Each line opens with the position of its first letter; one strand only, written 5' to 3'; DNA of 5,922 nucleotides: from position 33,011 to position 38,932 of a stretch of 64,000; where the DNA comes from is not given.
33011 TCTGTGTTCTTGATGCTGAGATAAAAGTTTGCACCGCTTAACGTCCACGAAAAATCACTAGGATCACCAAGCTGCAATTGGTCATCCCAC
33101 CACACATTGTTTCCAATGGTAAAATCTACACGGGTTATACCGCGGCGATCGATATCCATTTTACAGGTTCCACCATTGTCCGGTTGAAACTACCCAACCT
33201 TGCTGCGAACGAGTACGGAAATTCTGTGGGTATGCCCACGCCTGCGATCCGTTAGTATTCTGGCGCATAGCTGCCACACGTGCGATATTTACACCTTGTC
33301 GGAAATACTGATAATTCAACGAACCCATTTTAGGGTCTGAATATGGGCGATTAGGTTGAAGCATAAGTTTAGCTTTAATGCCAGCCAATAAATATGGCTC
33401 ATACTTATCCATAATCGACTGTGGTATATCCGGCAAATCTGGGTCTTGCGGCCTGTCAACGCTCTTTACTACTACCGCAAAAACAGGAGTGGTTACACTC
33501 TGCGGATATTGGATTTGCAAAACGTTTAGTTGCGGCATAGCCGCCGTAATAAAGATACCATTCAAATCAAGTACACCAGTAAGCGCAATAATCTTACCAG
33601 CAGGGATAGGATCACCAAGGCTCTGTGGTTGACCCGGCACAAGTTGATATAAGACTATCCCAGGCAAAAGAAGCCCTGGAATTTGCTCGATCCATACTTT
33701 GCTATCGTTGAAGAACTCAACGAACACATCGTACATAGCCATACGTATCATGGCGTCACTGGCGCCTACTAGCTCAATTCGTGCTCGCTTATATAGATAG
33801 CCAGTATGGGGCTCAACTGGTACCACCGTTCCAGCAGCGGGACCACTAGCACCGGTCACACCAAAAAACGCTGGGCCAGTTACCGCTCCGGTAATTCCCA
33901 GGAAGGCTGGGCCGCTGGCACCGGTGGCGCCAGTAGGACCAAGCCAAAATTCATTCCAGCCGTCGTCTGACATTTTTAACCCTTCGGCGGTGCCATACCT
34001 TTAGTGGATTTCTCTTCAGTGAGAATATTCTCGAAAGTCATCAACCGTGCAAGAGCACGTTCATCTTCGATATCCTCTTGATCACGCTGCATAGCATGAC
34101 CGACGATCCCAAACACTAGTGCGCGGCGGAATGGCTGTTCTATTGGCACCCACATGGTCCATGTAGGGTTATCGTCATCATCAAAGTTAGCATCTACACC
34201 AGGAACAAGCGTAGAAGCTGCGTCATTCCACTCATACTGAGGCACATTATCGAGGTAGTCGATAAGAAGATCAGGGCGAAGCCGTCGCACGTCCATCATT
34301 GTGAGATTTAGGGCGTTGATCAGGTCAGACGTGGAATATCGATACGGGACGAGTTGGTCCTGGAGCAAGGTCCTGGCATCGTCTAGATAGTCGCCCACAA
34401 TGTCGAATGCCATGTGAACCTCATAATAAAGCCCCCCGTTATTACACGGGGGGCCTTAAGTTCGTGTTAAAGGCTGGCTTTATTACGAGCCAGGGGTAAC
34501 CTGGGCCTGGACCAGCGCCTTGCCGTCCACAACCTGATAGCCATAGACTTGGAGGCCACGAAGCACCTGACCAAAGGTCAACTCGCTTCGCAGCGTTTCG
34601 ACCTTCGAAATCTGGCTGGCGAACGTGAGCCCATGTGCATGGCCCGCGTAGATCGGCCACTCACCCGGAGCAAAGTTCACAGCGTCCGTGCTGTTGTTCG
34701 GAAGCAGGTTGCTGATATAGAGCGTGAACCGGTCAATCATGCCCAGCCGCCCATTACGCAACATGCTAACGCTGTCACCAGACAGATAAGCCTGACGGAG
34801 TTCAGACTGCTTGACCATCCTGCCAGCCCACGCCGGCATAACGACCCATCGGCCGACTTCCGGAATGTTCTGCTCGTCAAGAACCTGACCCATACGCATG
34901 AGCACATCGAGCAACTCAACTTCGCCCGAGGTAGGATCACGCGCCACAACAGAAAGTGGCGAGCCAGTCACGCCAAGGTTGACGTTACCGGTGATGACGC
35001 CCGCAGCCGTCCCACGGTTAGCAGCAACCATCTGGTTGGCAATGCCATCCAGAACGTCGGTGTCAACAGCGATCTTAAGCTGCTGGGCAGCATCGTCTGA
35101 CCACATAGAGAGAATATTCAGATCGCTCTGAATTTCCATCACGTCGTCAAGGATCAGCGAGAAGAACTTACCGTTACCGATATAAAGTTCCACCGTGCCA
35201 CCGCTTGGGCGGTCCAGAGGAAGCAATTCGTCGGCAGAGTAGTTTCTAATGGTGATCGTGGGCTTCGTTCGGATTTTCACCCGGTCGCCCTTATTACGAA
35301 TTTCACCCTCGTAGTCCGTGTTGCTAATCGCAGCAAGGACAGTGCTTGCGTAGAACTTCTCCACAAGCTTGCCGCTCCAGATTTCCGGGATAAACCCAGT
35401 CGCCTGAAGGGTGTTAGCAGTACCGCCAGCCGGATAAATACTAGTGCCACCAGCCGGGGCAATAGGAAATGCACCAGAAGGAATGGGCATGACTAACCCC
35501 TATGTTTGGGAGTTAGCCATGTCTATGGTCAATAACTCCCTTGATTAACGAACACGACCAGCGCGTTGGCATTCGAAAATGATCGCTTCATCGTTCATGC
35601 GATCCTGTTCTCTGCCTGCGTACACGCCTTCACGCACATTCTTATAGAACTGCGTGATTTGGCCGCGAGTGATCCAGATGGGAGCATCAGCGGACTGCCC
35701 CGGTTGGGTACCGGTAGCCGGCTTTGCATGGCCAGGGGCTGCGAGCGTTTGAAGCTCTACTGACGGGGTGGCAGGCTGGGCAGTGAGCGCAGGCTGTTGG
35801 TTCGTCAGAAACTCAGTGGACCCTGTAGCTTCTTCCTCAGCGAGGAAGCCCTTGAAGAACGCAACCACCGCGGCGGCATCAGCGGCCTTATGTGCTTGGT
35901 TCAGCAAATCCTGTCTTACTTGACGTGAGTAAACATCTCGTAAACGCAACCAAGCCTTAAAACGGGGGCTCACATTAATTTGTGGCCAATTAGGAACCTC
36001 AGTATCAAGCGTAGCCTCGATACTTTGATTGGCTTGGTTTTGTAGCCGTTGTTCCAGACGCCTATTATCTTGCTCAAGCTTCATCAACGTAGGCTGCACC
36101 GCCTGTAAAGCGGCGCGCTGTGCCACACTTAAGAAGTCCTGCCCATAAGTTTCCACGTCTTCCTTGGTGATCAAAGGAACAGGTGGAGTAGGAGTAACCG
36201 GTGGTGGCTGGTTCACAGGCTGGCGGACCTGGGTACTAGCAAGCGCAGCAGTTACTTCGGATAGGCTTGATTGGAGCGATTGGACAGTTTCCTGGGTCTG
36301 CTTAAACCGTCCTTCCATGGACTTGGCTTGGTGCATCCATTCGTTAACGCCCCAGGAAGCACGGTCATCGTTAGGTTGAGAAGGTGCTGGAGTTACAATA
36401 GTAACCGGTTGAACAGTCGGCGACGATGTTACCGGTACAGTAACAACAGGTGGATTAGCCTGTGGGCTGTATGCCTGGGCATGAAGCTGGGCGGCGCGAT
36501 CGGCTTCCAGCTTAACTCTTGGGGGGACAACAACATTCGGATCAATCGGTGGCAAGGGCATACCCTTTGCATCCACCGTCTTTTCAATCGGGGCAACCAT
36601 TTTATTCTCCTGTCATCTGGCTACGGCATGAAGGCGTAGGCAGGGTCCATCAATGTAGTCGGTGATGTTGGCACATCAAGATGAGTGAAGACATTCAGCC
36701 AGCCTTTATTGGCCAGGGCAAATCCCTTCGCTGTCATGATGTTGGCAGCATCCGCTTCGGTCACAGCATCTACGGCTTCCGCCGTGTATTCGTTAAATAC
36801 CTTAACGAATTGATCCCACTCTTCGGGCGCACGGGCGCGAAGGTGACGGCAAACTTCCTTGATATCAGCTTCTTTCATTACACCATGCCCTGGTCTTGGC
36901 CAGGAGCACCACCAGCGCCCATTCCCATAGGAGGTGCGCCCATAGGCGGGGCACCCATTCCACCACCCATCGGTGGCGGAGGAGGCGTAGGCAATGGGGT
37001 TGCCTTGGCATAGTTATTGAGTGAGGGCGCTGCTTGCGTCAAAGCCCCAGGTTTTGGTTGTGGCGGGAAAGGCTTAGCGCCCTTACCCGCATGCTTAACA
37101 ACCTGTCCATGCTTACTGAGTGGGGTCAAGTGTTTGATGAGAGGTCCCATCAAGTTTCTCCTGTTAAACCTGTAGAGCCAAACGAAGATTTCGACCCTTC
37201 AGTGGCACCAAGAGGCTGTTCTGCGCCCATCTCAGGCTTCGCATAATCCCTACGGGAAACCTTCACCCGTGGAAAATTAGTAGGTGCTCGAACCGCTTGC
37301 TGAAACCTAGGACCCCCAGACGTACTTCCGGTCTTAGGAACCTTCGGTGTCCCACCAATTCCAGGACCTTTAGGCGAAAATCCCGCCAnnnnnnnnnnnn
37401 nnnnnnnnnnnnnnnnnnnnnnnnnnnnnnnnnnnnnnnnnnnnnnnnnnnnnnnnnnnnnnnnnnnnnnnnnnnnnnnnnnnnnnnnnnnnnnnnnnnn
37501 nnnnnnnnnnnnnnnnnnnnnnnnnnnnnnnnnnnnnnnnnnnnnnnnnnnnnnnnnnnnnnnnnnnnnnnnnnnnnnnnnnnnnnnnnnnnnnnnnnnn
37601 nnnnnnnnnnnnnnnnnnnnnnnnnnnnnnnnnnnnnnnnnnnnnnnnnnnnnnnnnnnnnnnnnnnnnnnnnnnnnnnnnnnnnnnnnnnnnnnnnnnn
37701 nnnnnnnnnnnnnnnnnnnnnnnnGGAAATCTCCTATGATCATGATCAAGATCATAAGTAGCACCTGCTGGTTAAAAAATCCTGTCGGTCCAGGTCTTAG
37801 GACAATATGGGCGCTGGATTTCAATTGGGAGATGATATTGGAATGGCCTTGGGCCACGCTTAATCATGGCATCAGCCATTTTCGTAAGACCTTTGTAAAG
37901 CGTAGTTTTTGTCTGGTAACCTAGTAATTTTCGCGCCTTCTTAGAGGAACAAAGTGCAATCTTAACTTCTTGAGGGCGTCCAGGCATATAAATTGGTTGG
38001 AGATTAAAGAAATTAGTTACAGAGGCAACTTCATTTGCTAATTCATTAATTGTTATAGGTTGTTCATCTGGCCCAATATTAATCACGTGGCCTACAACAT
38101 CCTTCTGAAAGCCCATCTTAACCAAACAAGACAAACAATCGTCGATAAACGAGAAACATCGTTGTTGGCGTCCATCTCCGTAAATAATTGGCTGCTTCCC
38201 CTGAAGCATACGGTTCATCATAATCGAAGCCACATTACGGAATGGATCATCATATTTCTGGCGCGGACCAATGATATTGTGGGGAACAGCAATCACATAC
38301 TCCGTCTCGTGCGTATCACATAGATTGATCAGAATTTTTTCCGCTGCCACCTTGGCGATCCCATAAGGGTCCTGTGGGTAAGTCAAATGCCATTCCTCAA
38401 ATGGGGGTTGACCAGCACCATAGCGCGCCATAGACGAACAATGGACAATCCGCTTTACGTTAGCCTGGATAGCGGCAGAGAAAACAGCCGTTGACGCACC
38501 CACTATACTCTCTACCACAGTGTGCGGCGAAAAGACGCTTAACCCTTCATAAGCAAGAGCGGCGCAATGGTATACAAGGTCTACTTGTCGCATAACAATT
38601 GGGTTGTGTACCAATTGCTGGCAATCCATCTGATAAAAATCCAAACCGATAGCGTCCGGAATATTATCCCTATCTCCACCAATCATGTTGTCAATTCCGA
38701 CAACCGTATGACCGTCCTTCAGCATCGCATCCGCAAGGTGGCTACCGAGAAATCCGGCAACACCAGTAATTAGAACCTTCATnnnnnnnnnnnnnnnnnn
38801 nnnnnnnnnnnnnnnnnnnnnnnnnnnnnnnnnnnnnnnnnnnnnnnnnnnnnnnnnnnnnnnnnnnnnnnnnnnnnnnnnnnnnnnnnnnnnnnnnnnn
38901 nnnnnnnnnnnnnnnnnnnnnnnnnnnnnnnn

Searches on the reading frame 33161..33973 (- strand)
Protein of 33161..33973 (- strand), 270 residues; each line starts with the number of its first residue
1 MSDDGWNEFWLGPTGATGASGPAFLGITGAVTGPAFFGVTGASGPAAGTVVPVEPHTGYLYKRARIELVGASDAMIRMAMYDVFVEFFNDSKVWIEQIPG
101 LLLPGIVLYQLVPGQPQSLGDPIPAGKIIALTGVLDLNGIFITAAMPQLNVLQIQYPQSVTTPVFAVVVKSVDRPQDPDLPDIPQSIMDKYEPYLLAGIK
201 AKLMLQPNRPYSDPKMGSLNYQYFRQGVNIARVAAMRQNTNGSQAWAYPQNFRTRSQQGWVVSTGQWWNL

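Call 50: search_protein_families(library=phrogs, proteins=[window:33161-33973:-], max_evalue=0.001)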
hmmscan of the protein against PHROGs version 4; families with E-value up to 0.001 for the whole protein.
window:33161-33973:- (270 aa): 1 family
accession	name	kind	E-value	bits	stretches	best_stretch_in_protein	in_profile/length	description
phrog_437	-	head and packaging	1.3e-11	45.4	1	182-245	133-196/203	virion structural protein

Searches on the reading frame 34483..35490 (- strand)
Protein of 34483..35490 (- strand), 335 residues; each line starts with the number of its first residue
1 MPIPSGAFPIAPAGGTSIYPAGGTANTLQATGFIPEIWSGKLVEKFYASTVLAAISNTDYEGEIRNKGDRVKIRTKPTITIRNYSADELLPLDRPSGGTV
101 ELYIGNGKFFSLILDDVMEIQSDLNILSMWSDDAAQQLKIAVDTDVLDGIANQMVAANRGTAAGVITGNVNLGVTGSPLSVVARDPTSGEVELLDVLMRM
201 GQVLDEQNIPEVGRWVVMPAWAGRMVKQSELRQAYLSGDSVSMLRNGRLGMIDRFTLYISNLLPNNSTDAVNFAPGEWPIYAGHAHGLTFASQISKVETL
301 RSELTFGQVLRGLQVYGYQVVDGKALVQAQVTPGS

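Call 50: search_protein_families(library=phrogs, proteins=[window:34483-35490:-], max_evalue=0.001)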
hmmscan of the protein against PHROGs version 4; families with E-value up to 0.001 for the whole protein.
window:34483-35490:- (335 aa): 2 families
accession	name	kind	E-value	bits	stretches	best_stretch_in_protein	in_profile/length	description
phrog_267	-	head and packaging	7.7e-46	158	1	30-333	33-327/410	major head protein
phrog_283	-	head and packaging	2.3e-10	41.4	1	148-268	100-224/385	major head protein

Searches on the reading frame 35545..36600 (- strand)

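Call 50: search_protein_families(library=phrogs, proteins=[window:35545-36600:-], max_evalue=0.001)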
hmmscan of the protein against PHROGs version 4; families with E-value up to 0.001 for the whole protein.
window:35545-36600:- (351 aa): 1 family
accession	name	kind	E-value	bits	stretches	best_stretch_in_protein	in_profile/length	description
phrog_13678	-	unknown function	1.8e-25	91.2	1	36-351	31-299/300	-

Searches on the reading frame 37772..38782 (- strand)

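Call 50: search_protein_families(library=phrogs, proteins=[window:37772-38782:-], max_evalue=0.001)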
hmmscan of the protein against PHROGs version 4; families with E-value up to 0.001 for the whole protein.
window:37772-38782:- (336 aa): 1 family
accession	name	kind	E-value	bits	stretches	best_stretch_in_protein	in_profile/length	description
phrog_540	-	DNA, RNA and nucleotide metabolism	3.1e-56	192.2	1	1-305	293-593/715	nucleotide-sugar epimerase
